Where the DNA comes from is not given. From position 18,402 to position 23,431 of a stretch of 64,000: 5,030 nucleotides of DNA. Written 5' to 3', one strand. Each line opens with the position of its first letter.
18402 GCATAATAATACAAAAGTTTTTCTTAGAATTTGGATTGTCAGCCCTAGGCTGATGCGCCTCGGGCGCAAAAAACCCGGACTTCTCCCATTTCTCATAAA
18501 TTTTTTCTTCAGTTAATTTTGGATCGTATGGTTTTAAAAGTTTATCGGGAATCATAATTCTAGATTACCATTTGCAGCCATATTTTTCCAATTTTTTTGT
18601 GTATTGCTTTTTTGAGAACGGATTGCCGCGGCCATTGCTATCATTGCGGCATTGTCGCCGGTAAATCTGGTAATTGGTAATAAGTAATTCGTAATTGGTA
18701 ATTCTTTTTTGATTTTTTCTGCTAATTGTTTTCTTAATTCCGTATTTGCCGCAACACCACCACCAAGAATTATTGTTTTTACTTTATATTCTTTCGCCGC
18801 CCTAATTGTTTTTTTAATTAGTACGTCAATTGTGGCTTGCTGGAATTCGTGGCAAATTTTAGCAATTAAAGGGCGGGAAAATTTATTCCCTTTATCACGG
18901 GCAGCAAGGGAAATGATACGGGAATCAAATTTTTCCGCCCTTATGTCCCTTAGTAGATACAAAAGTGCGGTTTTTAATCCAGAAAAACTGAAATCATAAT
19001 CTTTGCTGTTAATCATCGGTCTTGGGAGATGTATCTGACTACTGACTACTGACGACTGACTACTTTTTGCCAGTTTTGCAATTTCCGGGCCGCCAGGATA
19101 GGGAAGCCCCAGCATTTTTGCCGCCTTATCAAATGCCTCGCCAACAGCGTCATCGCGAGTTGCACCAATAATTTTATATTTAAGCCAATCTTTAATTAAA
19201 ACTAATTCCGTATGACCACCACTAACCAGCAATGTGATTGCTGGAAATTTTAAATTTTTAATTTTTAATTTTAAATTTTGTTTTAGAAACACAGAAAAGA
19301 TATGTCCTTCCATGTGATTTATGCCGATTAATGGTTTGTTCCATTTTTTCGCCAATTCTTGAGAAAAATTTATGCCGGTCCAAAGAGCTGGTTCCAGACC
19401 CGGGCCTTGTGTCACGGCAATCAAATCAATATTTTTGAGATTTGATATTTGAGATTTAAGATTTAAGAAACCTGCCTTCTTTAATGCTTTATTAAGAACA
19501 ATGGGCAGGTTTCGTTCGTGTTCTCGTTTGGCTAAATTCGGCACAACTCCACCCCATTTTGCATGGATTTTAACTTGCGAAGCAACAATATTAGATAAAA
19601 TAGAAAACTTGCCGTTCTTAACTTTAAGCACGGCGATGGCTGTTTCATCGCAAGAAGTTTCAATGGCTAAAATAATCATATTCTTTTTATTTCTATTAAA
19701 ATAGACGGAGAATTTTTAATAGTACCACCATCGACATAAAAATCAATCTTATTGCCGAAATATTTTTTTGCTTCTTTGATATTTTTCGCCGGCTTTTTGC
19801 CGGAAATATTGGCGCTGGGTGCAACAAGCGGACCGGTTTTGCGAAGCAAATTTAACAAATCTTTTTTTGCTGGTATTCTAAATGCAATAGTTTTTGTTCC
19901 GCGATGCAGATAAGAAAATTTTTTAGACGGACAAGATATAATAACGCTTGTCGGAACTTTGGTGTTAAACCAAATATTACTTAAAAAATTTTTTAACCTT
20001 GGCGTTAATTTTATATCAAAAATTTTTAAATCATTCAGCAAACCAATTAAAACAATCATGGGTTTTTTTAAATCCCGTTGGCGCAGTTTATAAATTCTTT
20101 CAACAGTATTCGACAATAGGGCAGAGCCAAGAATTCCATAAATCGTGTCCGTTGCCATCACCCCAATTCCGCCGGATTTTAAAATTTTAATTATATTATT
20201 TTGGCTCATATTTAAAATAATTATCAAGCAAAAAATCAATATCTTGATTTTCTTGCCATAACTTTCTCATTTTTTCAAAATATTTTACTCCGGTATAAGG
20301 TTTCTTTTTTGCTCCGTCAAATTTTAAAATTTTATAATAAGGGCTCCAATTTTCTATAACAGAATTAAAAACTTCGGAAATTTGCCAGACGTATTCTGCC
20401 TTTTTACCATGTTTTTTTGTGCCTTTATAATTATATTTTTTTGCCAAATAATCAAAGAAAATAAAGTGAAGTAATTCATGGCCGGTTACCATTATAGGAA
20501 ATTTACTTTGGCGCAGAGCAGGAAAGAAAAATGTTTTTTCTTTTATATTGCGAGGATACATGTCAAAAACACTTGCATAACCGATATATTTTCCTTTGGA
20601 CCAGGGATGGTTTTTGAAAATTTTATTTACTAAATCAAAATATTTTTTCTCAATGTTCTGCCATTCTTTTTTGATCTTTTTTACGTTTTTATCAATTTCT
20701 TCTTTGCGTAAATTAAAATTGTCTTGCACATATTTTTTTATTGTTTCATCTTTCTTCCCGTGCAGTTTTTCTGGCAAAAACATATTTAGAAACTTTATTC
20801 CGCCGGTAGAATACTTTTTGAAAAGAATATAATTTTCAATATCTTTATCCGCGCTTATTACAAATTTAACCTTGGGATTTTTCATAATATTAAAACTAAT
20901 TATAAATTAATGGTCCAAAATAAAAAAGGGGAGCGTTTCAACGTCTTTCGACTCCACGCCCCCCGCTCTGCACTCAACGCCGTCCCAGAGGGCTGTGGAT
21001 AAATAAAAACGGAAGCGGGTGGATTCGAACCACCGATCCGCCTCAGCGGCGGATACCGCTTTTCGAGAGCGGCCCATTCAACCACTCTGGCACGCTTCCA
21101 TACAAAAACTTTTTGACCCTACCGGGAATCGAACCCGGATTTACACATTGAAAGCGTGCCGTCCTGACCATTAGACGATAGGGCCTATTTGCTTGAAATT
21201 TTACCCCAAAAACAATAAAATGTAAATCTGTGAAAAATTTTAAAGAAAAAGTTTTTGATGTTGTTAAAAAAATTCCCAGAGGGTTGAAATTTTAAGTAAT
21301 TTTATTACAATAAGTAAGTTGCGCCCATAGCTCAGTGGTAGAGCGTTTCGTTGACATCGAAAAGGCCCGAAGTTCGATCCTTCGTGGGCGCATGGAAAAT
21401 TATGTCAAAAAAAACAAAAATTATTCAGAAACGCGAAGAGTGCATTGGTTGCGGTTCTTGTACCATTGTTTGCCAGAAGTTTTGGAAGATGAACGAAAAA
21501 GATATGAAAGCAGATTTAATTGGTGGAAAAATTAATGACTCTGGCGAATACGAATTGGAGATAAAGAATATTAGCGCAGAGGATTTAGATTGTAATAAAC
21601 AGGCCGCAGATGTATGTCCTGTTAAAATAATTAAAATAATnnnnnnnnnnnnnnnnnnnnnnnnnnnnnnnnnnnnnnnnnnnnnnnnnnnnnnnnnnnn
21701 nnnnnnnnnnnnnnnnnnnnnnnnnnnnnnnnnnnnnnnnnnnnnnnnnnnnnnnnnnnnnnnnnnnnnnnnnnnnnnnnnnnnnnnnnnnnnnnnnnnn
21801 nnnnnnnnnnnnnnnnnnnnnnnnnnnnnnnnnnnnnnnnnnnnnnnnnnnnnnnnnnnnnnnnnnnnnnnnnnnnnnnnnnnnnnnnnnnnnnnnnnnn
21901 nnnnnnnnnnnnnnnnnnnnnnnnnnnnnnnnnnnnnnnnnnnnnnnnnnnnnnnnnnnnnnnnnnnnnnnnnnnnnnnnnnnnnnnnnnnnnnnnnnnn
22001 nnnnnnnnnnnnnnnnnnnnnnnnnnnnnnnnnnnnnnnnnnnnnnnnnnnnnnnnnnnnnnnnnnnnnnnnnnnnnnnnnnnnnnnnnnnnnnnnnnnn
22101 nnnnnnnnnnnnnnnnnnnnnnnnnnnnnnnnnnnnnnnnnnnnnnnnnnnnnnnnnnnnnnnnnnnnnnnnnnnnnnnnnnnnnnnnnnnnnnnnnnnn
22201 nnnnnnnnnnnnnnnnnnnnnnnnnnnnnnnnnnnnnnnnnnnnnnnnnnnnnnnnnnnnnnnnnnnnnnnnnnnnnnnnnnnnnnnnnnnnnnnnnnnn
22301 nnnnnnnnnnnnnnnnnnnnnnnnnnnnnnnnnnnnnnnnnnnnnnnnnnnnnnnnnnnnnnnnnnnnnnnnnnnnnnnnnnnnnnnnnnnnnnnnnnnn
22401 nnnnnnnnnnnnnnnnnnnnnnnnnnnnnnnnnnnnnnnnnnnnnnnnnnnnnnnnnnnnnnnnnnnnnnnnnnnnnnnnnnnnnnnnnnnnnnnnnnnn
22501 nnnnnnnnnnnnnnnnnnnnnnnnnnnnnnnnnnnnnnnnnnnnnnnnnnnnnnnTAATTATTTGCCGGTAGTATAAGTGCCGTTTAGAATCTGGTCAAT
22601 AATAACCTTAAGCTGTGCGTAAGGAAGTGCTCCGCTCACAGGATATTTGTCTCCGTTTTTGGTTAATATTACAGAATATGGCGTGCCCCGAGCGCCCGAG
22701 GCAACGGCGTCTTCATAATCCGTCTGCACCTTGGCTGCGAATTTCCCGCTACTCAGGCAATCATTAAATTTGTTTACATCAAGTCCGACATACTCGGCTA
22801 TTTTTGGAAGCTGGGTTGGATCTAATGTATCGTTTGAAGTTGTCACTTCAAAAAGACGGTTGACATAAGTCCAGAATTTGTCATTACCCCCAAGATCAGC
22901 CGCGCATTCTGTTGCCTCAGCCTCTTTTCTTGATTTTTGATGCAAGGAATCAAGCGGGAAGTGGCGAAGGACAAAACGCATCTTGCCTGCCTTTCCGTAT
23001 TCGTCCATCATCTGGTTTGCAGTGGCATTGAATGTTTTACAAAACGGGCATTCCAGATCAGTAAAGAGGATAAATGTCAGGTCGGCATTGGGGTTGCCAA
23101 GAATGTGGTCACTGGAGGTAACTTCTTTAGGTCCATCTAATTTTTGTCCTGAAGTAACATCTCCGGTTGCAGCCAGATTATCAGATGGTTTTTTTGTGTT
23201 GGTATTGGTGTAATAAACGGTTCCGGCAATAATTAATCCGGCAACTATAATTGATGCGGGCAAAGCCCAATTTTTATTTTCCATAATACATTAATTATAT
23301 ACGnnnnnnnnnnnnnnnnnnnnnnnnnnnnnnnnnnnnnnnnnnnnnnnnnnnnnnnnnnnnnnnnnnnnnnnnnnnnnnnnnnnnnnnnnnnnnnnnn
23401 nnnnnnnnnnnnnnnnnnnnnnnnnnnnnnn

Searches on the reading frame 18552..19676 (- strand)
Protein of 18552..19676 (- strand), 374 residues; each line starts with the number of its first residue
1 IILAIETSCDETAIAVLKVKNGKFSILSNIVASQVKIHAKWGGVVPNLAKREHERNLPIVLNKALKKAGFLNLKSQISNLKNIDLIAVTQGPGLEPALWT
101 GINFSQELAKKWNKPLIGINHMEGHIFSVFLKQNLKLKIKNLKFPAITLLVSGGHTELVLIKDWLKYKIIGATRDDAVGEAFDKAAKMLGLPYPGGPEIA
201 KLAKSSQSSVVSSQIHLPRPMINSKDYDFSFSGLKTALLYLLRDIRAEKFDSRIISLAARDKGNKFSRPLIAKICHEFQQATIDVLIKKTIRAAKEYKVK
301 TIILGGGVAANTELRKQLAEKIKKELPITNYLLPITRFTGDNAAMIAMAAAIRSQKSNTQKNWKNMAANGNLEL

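Call 42: search_protein_families(library=pfam, proteins=[window:18552-19676:-], max_evalue=0.00001)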
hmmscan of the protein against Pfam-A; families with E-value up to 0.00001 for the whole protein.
window:18552-19676:- (374 aa): 2 families
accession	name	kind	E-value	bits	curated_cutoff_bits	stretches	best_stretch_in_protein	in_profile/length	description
PF00814.31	TsaD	-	8.3e-82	275.3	24.8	1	26-347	2-263/264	tRNA N6-adenosine threonylcarbamoyltransferase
PF22521.2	HypF_C_2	-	3.1e-06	27.6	27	1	272-325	167-220/241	Carbamoyltransferase, Kae1-like Domain, second subdomain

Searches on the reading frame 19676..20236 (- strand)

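Call 59: search_protein_families(library=pfam, proteins=[window:19676-20236:-], max_evalue=0.0001)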
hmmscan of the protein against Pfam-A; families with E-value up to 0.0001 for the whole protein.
window:19676-20236:- (186 aa): 1 family
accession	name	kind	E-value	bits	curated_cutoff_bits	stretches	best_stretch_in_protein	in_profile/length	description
PF01300.24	Sua5_yciO_yrdC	-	1.4e-32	113.1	25.1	1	17-181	1-165/178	Telomere recombination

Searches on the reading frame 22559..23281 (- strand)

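Call 59: search_protein_families(library=pfam, proteins=[window:22559-23281:-], max_evalue=0.0001)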
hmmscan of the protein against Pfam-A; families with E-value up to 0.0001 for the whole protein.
window:22559-23281:- (240 aa): 4 families
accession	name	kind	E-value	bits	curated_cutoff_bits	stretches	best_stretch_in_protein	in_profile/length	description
PF13462.12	Thioredoxin_4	-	3.6e-22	79.7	23.2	1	57-229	4-164/165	Thioredoxin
PF01323.26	DSBA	-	1.6e-14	54.6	25.6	1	134-225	99-187/191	DSBA-like thioredoxin domain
PF18400.7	Thioredoxin_12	-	3.5e-08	34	26.1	1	45-112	121-186/190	Thioredoxin-like domain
PF13098.12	Thioredoxin_2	-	7.2e-06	26.7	27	1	66-225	5-101/104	Thioredoxin-like domain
